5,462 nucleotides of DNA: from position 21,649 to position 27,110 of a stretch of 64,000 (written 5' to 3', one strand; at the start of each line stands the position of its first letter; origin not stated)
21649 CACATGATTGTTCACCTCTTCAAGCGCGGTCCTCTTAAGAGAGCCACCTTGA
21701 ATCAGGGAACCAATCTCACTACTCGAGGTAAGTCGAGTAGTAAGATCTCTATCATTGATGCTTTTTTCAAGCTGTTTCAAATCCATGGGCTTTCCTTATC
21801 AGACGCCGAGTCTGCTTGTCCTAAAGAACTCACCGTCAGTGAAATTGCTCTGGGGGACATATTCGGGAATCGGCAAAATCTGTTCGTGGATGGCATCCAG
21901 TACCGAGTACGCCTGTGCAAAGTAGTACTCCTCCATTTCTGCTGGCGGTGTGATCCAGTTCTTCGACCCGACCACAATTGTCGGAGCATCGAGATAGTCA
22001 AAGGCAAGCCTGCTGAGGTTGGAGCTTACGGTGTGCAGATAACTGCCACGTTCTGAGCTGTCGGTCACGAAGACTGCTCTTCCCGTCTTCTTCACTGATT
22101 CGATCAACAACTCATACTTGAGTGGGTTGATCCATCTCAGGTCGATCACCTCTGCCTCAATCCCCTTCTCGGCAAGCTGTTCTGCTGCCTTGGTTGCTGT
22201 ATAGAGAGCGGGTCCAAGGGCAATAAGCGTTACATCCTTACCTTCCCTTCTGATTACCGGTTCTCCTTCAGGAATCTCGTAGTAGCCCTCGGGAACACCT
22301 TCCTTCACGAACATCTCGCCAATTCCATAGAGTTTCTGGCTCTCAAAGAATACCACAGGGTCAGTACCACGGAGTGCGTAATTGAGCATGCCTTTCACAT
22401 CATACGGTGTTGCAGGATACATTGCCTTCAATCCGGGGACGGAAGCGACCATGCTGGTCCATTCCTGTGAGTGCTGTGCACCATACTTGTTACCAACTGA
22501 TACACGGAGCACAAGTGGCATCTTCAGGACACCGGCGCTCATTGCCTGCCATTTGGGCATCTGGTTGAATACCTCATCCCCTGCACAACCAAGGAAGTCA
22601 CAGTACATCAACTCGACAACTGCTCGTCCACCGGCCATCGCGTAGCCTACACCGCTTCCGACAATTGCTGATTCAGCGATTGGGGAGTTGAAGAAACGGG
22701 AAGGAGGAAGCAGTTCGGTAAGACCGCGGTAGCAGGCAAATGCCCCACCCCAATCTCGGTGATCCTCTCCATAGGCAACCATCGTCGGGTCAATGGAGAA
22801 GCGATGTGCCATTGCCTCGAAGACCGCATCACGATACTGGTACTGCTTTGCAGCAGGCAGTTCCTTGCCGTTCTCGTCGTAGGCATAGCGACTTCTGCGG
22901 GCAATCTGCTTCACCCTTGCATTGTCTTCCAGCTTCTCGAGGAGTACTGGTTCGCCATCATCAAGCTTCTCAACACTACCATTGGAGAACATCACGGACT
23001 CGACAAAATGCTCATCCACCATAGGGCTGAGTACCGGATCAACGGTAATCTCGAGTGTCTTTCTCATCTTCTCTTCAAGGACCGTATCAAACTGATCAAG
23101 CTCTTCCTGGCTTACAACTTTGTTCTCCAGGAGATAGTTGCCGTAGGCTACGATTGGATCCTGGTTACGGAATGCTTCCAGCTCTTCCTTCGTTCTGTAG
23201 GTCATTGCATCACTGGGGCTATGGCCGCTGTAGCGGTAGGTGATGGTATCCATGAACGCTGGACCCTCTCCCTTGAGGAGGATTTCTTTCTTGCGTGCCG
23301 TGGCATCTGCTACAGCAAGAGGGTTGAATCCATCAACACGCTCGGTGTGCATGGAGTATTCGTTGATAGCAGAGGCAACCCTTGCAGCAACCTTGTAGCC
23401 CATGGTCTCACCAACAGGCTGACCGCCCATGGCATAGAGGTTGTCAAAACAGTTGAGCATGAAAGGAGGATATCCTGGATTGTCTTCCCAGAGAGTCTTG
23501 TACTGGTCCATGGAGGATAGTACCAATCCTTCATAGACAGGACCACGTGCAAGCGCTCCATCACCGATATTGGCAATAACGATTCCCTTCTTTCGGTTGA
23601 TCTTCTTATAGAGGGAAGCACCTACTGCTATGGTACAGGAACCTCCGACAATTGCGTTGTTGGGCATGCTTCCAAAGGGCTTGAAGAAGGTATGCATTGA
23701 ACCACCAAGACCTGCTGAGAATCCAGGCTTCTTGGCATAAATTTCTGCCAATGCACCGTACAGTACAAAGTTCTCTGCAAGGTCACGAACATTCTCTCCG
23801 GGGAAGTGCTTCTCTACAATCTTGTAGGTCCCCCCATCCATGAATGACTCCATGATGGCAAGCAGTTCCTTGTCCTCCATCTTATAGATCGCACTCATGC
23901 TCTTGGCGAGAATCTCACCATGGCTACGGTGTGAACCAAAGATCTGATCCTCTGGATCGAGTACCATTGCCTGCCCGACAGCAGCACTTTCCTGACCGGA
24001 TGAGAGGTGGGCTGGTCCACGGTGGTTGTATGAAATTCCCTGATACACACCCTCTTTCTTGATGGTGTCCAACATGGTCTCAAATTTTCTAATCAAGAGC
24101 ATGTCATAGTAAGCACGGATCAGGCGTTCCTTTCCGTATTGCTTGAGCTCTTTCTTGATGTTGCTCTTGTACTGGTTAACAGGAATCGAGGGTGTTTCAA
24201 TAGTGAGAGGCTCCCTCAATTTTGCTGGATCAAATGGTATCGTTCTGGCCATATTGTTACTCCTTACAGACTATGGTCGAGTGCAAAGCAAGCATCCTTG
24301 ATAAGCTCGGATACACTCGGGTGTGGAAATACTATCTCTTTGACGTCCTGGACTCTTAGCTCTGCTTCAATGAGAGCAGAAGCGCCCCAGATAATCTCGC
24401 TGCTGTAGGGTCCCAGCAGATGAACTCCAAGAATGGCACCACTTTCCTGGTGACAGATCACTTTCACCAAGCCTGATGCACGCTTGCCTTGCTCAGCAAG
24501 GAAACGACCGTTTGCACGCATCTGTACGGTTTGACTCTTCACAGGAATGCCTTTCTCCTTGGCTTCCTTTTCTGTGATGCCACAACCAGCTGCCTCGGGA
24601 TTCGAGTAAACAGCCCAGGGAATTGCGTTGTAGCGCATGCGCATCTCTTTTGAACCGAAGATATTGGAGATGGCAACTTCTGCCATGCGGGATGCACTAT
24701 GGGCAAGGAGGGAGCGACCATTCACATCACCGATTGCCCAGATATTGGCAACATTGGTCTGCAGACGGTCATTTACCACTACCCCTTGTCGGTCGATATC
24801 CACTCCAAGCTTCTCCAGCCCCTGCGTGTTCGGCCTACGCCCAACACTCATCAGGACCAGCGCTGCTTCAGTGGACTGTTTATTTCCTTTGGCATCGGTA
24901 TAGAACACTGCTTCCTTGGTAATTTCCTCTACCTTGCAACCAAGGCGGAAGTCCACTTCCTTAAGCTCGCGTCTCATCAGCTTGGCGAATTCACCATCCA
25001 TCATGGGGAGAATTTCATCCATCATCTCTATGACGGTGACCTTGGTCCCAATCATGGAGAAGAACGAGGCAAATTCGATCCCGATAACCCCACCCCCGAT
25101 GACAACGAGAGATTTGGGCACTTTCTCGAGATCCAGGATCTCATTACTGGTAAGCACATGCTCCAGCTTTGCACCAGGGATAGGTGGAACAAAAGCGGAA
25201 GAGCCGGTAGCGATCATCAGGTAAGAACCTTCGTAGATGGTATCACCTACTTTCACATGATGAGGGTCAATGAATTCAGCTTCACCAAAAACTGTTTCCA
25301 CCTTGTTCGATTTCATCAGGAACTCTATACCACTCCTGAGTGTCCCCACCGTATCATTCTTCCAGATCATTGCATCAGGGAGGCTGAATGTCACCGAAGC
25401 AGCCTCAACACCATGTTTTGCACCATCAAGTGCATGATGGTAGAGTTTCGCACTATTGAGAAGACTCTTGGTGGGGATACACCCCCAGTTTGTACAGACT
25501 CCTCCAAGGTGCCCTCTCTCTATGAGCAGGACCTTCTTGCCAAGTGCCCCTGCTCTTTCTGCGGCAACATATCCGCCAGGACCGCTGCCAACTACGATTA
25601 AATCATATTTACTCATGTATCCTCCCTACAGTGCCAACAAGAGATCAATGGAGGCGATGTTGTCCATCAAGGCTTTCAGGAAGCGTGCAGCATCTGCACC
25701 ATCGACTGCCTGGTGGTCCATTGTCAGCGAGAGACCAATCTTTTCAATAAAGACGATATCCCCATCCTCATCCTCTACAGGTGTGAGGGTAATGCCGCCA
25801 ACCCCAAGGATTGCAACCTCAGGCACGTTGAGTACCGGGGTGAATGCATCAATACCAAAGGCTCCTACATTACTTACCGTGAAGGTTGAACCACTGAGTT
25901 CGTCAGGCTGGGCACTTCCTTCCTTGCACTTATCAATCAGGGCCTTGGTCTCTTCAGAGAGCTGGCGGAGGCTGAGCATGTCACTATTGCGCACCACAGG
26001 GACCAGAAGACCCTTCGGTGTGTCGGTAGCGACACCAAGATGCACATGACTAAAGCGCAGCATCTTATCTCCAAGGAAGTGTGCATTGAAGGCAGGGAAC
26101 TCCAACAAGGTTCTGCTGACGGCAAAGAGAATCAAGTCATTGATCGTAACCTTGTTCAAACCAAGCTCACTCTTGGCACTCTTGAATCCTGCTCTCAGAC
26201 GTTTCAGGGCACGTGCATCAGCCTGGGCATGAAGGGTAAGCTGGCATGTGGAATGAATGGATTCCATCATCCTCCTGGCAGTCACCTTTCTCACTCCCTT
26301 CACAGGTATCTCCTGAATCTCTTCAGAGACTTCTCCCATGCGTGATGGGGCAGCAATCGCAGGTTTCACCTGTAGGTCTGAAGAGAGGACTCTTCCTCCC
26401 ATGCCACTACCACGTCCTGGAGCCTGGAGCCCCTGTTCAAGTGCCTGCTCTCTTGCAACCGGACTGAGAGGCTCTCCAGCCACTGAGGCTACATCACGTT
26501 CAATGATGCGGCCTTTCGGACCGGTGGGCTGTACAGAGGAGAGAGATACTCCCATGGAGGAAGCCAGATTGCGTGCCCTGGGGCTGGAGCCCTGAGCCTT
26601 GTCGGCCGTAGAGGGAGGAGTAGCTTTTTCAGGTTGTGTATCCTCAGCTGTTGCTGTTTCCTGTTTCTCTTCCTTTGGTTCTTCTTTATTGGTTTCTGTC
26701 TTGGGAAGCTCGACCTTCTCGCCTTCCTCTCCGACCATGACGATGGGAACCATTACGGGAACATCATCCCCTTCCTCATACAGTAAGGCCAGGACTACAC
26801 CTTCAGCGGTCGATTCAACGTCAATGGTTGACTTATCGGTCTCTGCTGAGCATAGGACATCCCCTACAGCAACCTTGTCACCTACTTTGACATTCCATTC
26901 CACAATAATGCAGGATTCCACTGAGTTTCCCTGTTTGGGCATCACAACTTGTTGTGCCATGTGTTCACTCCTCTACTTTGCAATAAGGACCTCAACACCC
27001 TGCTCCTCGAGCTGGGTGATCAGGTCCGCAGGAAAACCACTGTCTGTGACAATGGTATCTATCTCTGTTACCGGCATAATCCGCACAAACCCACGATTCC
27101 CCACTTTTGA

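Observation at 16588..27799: Rhamnulokinase is co-operonic with a SorE-like reductase, an SrlD-like SDR, a PHP protein and a full acetoin/2-oxoacid-dehydrogenase-type complex: a candidate non-aldolase route for 6-deoxyhexulose phosphate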

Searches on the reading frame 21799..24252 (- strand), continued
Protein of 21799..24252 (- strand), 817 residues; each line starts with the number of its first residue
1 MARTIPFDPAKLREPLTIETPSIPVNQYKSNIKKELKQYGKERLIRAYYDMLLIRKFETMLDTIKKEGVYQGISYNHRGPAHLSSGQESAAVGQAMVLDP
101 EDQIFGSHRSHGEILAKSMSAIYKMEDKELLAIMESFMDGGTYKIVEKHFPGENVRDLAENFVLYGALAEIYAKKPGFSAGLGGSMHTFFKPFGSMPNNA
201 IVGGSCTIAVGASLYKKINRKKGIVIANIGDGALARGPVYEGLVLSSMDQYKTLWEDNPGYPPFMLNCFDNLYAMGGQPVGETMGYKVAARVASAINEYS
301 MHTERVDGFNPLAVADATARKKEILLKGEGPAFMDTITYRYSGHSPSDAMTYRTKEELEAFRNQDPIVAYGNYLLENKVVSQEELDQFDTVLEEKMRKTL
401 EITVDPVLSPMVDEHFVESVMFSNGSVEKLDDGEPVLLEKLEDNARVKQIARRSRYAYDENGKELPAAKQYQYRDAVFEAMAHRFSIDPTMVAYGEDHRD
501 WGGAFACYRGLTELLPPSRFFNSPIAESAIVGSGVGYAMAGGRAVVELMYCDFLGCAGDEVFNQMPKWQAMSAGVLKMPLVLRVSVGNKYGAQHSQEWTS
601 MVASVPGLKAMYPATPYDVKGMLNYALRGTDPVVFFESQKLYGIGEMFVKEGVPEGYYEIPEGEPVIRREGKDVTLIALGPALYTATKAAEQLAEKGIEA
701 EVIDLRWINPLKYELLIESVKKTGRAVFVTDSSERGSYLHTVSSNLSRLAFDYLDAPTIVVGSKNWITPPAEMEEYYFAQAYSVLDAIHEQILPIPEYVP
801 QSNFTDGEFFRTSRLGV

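Call 55: get_annotated_region(hit=H10, flank=7000)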
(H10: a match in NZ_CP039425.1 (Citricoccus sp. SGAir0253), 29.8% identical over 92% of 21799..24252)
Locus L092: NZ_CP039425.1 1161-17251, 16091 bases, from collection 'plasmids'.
description: Citricoccus sp. SGAir0253 plasmid unnamed1, complete sequence
organism: Citricoccus sp. SGAir0253 (NCBI taxid 2567881)
taxonomy: Bacteria; Actinomycetota; Actinomycetes; Micrococcales; Micrococcaceae; Citricoccus; Citricoccus sp. SGAir0253
host: -; source: whole organism,air; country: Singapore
typing (MOB-suite, as given by PLSDB): non-mobilizable
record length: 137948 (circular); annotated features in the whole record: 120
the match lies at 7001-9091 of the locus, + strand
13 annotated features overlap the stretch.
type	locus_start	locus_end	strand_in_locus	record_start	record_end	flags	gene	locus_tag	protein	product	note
CDS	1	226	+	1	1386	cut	-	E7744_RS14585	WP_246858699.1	aminotransferase class III-fold pyridoxal phosphate-dependent enzyme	-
CDS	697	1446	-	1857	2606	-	-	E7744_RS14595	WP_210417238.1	SUMF1/EgtB/PvdO family nonheme iron enzyme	-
CDS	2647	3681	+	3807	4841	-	-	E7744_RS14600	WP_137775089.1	alcohol dehydrogenase catalytic domain-containing protein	-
CDS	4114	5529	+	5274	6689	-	-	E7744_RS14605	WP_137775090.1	MFS transporter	GO:0055085 - transmembrane transport [Evidence IEA]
CDS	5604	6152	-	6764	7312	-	-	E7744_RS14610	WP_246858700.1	VOC family protein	-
CDS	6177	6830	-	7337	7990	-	-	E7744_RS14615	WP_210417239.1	GntR family transcriptional regulator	-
CDS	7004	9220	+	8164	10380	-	-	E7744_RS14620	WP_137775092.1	alpha-ketoacid dehydrogenase subunit alpha/beta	-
CDS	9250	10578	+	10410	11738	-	-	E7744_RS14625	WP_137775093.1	dihydrolipoamide acetyltransferase family protein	GO:0006096 - glycolytic process [Evidence IEA]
CDS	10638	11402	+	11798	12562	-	-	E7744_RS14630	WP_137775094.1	SDR family NAD(P)-dependent oxidoreductase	-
CDS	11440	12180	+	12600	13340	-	-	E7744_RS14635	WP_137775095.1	SDR family NAD(P)-dependent oxidoreductase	-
CDS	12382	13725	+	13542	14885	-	-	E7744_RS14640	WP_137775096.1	MFS transporter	GO:0055085 - transmembrane transport [Evidence IEA]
CDS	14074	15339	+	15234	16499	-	-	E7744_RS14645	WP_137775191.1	MFS transporter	GO:0055085 - transmembrane transport [Evidence IEA]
CDS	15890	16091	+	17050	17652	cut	-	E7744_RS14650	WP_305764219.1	recombinase family protein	GO:0006310 - DNA recombination [Evidence IEA]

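Call 56: get_annotated_region(hit=H20, flank=4000)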
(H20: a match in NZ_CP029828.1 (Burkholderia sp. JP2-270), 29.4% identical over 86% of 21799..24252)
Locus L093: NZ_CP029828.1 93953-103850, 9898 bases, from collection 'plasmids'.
description: Burkholderia sp. JP2-270 plasmid p2, complete sequence
organism: Burkholderia sp. JP2-270 (NCBI taxid 2217913)
taxonomy: Bacteria; Pseudomonadota; Betaproteobacteria; Burkholderiales; Burkholderiaceae; Burkholderia; Burkholderia sp. JP2-270
host: -; source: sigle cell,rice rhizosphere; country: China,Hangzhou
typing (MOB-suite, as given by PLSDB): mobilizable; replicon rep_cluster_1398; relaxase MOBP
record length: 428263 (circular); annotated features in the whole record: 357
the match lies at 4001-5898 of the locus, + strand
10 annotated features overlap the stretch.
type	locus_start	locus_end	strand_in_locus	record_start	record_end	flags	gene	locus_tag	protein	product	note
CDS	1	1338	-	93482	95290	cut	kdpA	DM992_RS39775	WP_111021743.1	potassium-transporting ATPase subunit KdpA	GO:0006813 - potassium ion transport [Evidence IEA]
CDS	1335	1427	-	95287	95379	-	kdpF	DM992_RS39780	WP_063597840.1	K(+)-transporting ATPase subunit F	GO:0006813 - potassium ion transport [Evidence IEA]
CDS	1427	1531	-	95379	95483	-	-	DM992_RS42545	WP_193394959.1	potassium ABC transporter ATPase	-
CDS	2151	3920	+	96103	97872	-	acsA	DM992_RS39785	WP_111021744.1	acetate--CoA ligase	-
CDS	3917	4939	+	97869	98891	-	pdhA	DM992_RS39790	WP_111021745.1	pyruvate dehydrogenase (acetyl-transferring) E1 component subunit alpha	GO:0006086 - acetyl-CoA biosynthetic process from pyruvate [Evidence IEA]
CDS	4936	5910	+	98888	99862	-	-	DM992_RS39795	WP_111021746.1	alpha-ketoacid dehydrogenase subunit beta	-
CDS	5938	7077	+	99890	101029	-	-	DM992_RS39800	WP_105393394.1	dihydrolipoamide acetyltransferase family protein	GO:0006096 - glycolytic process [Evidence IEA]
CDS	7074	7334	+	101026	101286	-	-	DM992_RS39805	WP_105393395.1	phosphopantetheine-binding protein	-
CDS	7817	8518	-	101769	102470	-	-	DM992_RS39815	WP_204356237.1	phosphoribosyltransferase family protein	GO:0009116 - nucleoside metabolic process [Evidence IEA]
CDS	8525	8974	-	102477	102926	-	-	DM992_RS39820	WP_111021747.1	CBS domain-containing protein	-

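Call 57: get_annotated_region(hit=H54, flank=4000)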
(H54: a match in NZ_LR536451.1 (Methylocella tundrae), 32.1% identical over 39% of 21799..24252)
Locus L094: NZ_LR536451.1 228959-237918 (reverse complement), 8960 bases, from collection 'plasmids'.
description: Methylocella tundrae isolate MTUNDRAET4 annotated genome plasmid 2
organism: Methylocella tundrae (NCBI taxid 227605)
taxonomy: Bacteria; Pseudomonadota; Alphaproteobacteria; Hyphomicrobiales; Beijerinckiaceae; Methylocella; Methylocella tundrae
host: -; source: -; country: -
typing (MOB-suite, as given by PLSDB): non-mobilizable
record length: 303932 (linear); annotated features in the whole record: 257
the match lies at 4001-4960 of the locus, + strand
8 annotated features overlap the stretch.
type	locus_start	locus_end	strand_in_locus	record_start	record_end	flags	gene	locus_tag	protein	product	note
CDS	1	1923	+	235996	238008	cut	-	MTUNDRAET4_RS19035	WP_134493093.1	acetyl/propionyl/methylcrotonyl-CoA carboxylase subunit alpha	-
CDS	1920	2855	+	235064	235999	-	-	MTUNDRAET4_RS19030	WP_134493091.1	hydroxymethylglutaryl-CoA lyase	-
CDS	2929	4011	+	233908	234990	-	pdhA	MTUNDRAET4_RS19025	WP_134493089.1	pyruvate dehydrogenase (acetyl-transferring) E1 component subunit alpha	GO:0006086 - acetyl-CoA biosynthetic process from pyruvate [Evidence IEA]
CDS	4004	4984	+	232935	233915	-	-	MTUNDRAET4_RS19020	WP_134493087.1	alpha-ketoacid dehydrogenase subunit beta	-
CDS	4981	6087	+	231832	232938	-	-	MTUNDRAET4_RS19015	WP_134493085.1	dihydrolipoamide acetyltransferase family protein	GO:0006096 - glycolytic process [Evidence IEA]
CDS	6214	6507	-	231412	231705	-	-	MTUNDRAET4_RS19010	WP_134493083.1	GYD domain-containing protein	-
CDS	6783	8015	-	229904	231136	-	repC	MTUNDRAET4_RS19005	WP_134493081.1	plasmid replication protein RepC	-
CDS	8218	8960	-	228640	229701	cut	repB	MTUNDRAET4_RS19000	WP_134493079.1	plasmid partitioning protein RepB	-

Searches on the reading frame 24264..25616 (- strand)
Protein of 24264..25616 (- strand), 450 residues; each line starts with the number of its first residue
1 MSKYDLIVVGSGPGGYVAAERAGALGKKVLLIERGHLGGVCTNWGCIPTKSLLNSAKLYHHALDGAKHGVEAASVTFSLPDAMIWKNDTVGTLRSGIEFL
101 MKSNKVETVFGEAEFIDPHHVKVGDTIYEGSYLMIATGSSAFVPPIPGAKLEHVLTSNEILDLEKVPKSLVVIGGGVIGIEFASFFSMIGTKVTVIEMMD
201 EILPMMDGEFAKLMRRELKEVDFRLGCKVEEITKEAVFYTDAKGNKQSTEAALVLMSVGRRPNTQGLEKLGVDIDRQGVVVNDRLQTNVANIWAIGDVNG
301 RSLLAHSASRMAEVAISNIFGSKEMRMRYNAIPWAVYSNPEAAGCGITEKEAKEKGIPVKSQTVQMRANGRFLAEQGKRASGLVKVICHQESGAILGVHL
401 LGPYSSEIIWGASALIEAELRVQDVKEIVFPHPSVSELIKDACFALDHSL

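Call 3: search_protein_families(library=pfam, proteins=[window:24264-25616:-])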
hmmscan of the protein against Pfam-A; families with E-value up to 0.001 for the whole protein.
window:24264-25616:- (450 aa): 10 families
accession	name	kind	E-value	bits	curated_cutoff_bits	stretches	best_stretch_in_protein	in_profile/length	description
PF07992.20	Pyr_redox_2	-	8.5e-75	252.3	26.1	1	4-312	1-291/291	Pyridine nucleotide-disulphide oxidoreductase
PF02852.28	Pyr_redox_dim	-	3.9e-29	101.5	25.3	1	332-442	1-109/110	Pyridine nucleotide-disulphide oxidoreductase, dimerisation domain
PF00070.33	Pyr_redox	-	1e-22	80.9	22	1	170-236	2-70/82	Pyridine nucleotide-disulphide oxidoreductase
PF13738.12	Pyr_redox_3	-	1.4e-14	54.5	30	1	7-296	1-305/305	Pyridine nucleotide-disulphide oxidoreductase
PF13450.12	NAD_binding_8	-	1.2e-08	35.5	21.9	1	8-44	1-38/68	NAD(P)-binding Rossmann-like domain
PF12831.13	FAD_oxidored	-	1.7e-08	34.6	27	1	5-50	1-47/416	FAD dependent oxidoreductase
PF01134.28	GIDA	-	3.4e-06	26.8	22.1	0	5-57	1-51/391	Glucose inhibited division protein A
PF03486.20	HI0933_like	-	3.6e-06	27.1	50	0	5-36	2-33/244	HI0933-like protein Rossmann domain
PF00890.30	FAD_binding_2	-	2.2e-05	24.3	20.4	1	5-44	1-40/414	FAD binding domain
PF01262.27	AlaDh_PNT_C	-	0.00025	21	23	0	167-207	28-68/214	Alanine dehydrogenase/PNT, C-terminal domain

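Call 4: search_protein_families(library=ncbifam, proteins=[window:24264-25616:-])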
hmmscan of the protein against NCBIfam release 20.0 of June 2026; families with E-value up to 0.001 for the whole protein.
window:24264-25616:- (450 aa): 66 families (the best 25 are shown)
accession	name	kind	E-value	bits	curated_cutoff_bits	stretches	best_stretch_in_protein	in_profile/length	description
TIGR01350.1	lipoamide_DH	equivalog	2e-146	488.3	408.8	1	3-445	1-453/461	dihydrolipoyl dehydrogenase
TIGR02053.1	MerA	equivalog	1.8e-100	337.2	454.45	1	4-446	1-453/465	mercury(II) reductase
NF004947.0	PRK06292.2-5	equivalog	7.5e-97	325.1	592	1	1-446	1-458/474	dihydrolipoyl dehydrogenase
NF004945.0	PRK06292.2-3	equivalog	2.1e-96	323.6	494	1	1-439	1-445/457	dihydrolipoyl dehydrogenase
NF004943.0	PRK06292.2-1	equivalog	1.3e-93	314.3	432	1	1-443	1-452/456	dihydrolipoyl dehydrogenase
NF004991.0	PRK06370.1-3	subfamily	6.9e-91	305.3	620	1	2-443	34-484/509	FAD-containing oxidoreductase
NF004992.0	PRK06370.1-4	equivalog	1.7e-89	300.4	629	1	2-440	3-449/459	FAD-containing oxidoreductase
NF004776.0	PRK06116.1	equivalog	4.8e-84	282.9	480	1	2-437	3-444/450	glutathione-disulfide reductase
NF003585.0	PRK05249.1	equivalog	2.5e-83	280.2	465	1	2-444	5-455/464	Si-specific NAD(P)(+) transhydrogenase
NF004946.0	PRK06292.2-4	subfamily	1.1e-82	278.3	634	1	1-442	1-466/487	dihydrolipoyl dehydrogenase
NF005884.0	PRK07846.1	equivalog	9.4e-75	251.9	501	1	1-447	1-452/454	mycothione reductase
TIGR01424.1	gluta_reduc_2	equivalog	4.1e-74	249.8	606.05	1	4-437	3-440/446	glutathione-disulfide reductase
NF004990.0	PRK06370.1-1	equivalog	2.2e-70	237.6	842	1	3-440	4-449/459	FAD-containing oxidoreductase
NF041853.1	hythiocyan_redase_MerA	equivalog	4.4e-70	236.7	650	1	1-441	1-436/440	hypothiocyanous acid reductase MerA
TIGR01421.1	gluta_reduc_1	equivalog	8.8e-70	236.1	556.15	1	3-437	2-444/450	glutathione-disulfide reductase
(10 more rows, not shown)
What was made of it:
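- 24264..25616 (-): E3 dihydrolipoyl dehydrogenase. TIGR01350, 488 bits, above its 409 cut-off (call 4).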

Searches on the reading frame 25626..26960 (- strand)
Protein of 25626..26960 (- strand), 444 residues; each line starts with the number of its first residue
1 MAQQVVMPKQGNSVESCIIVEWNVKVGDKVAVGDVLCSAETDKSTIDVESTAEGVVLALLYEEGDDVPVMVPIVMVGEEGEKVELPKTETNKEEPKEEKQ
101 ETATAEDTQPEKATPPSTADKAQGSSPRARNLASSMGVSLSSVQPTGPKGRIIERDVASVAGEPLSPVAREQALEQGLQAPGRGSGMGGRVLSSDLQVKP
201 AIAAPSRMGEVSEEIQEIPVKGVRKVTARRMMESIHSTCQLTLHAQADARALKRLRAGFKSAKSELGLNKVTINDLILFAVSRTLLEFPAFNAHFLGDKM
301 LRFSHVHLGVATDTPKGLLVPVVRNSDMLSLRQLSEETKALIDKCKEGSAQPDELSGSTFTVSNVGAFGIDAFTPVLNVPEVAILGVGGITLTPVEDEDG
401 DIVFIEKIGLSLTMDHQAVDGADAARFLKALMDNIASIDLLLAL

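Call 3: search_protein_families(library=pfam, proteins=[window:25626-26960:-])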
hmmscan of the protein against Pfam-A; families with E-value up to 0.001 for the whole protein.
window:25626-26960:- (444 aa): 4 families
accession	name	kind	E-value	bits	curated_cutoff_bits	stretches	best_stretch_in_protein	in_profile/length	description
PF00198.28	2-oxoacid_dh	-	9.4e-70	235.1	23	1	214-442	3-231/232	2-oxoacid dehydrogenases acyltransferase (catalytic domain)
PF02817.22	E3_binding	-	1e-17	64.5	23.7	1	126-157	4-35/36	e3 binding domain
PF00364.28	Biotin_lipoyl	-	7e-16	58.3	22.1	1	4-74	2-71/73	Biotin-requiring enzyme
PF13533.13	Biotin_lipoyl_2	-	1.5e-05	25.1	29.8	0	18-36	10-28/32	Biotin-lipoyl like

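Call 4: search_protein_families(library=ncbifam, proteins=[window:25626-26960:-])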
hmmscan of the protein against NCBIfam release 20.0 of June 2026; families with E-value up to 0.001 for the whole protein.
window:25626-26960:- (444 aa): 12 families
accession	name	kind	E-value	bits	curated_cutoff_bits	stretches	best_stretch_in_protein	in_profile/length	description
NF008814.0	PRK11854.1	equivalog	1.2e-84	284.9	722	1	2-440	207-634/637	pyruvate dehydrogenase complex dihydrolipoyllysine-residue acetyltransferase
TIGR01349.1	PDHac_trf_mito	equivalog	3.1e-80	270.4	445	1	5-435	2-429/437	pyruvate dehydrogenase complex dihydrolipoamide acetyltransferase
TIGR01348.1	PDHac_trf_long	equivalog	2.2e-74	251.1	552.1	1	3-441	156-585/587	dihydrolipoyllysine-residue acetyltransferase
NF004309.0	PRK05704.1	equivalog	3.2e-63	214.5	449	1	2-436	2-399/408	2-oxoglutarate dehydrogenase complex dihydrolipoyllysine-residue succinyltransferase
TIGR02927.1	SucB_Actino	equivalog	5.4e-62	210.4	423.45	1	2-434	126-567/579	2-oxoglutarate dehydrogenase, E2 component, dihydrolipoamide succinyltransferase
TIGR01347.1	sucB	equivalog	7.1e-58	196.7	378.65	2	213-438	173-397/404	dihydrolipoyllysine-residue succinyltransferase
NF011416.0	PRK14843.1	equivalog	1.8e-51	175.1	429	1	121-436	4-340/347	dihydrolipoamide acetyltransferase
NF008815.0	PRK11857.1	equivalog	6.4e-40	137.5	378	1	125-431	6-295/308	dihydrolipoamide acetyltransferase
NF008907.0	PRK12270.1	equivalog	4.5e-22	77.7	878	1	90-435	69-361/1241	multifunctional oxoglutarate decarboxylase/oxoglutarate dehydrogenase thiamine pyrophosphate-binding subunit/dihydrolipoyllysine-residue suc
NF011457.0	PRK14875.1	equivalog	7.8e-19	67.9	307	1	1-159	2-124/372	acetoin dehydrogenase dihydrolipoyllysine-residue acetyltransferase subunit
NF008854.0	PRK11892.1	equivalog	4.1e-17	62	454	1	1-122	1-123/464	pyruvate dehydrogenase complex E1 component subunit beta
NF006761.0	PRK09282.1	domain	0.00014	20.4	402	1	18-75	531-588/591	pyruvate carboxylase subunit B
